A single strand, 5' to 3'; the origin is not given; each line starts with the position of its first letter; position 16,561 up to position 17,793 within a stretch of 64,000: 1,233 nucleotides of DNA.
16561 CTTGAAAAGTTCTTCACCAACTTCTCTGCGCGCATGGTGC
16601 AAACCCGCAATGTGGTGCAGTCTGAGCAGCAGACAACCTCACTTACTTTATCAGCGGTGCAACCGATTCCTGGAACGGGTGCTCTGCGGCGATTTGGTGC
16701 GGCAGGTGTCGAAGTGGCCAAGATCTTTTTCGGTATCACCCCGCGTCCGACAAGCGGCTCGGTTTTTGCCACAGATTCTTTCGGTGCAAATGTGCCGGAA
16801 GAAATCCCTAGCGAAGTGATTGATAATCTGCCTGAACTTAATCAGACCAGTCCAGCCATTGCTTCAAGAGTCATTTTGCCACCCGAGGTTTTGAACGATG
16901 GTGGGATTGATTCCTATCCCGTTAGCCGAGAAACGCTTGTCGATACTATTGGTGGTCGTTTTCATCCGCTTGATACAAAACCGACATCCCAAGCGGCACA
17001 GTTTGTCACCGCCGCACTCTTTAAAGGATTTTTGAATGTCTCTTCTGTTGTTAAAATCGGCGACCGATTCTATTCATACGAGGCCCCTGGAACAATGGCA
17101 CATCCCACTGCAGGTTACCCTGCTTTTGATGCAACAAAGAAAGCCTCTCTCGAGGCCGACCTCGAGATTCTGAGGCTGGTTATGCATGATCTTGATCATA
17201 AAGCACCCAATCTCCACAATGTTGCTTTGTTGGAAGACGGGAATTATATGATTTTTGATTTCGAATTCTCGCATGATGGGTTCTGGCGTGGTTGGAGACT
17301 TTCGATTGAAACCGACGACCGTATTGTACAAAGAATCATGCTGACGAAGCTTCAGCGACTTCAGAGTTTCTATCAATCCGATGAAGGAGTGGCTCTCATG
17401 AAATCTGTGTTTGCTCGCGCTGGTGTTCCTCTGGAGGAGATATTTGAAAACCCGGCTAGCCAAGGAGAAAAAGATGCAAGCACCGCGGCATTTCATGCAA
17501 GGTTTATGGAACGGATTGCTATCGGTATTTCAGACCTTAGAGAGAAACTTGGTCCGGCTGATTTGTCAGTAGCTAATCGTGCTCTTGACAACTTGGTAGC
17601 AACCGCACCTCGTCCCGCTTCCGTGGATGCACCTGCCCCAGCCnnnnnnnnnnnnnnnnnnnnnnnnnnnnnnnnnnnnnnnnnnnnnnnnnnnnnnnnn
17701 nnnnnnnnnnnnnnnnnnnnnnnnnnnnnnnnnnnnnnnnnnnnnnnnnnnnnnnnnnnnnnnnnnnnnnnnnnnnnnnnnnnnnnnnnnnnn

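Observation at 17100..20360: Two kinase-like modules in the giant protein; the second has Ser in place of the catalytic Asp (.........)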

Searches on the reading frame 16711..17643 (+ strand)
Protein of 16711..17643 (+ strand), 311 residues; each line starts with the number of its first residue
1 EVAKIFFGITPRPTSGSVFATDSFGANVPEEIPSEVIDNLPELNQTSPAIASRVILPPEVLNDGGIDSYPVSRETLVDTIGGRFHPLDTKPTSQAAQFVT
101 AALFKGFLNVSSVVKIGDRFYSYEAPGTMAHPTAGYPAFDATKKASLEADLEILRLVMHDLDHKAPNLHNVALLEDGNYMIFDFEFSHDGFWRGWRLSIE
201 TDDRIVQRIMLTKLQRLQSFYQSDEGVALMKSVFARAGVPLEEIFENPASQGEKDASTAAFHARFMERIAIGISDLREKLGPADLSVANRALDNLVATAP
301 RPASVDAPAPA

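Call 11: search_protein_families(library=pfam, proteins=[window:16711-17643:+], max_evalue=10)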
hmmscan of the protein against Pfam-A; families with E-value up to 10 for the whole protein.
window:16711-17643:+ (311 aa): 0 families

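Call 13: search_solved_structures(query=window:16711-17643:+, max_evalue=10, show_alignments=3)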
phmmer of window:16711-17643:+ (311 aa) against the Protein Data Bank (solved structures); distinct sequences matched with E-value up to 10: 0.

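Call 20: find_homologous_proteins(query=A1, max_evalue=0.01)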
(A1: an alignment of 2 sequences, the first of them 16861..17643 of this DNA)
Query A1 (2 sequences): 8000 candidates shared short words with the query, none scored E <= 0.01.

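Call 50: predict_structure(alignment_id=A1)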
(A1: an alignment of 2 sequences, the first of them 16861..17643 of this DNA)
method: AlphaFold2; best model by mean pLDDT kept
length: 261 residues; sequences in the alignment: 2
mean_pLDDT: 39.2   pTM: 0.37
mean pLDDT of the five models: 39.2, 38.6, 37.0, 35.9, 34.8
residues with pLDDT >= 90: 0; 70-90: 3; 50-70: 60; < 50: 198
segments of 3 or more residues with pLDDT < 50: 1-154, 182-206, 244-261
pLDDT, mean of each block of 10 residues (from residue 1): 27 32 29 25 31 33 34 29 32 37 31 31 34 33 29 49 60 56 45 38 45 59 63 62 44 29 35
secondary structure, 60 per line:
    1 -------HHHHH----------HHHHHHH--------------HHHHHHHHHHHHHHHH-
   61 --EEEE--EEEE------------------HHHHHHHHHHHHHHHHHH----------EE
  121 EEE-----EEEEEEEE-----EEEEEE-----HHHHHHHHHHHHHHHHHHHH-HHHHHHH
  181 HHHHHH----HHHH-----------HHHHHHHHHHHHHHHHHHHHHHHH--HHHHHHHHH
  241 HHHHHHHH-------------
elements in order: H8-12 H23-29 H44-59 E63-66 E69-72 H91-108 E119-123 E129-136 E142-147 H153-172 H174-186 H191-194 H206-229 H232-248

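Call 52: search_protein_families(library=ncbifam, proteins=[window:16711-17643:+], max_evalue=10)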
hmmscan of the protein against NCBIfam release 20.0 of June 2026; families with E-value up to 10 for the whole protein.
window:16711-17643:+ (311 aa): 0 families

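Call 87: search_protein_families(library=padloc, proteins=[window:16711-17643:+], max_evalue=1)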
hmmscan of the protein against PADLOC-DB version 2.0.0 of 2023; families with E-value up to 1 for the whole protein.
window:16711-17643:+ (311 aa): 0 families

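Call 88: search_protein_families(library=phrogs, proteins=[window:16711-17643:+], max_evalue=1)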
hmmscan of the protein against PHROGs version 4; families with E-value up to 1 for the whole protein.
window:16711-17643:+ (311 aa): 0 families
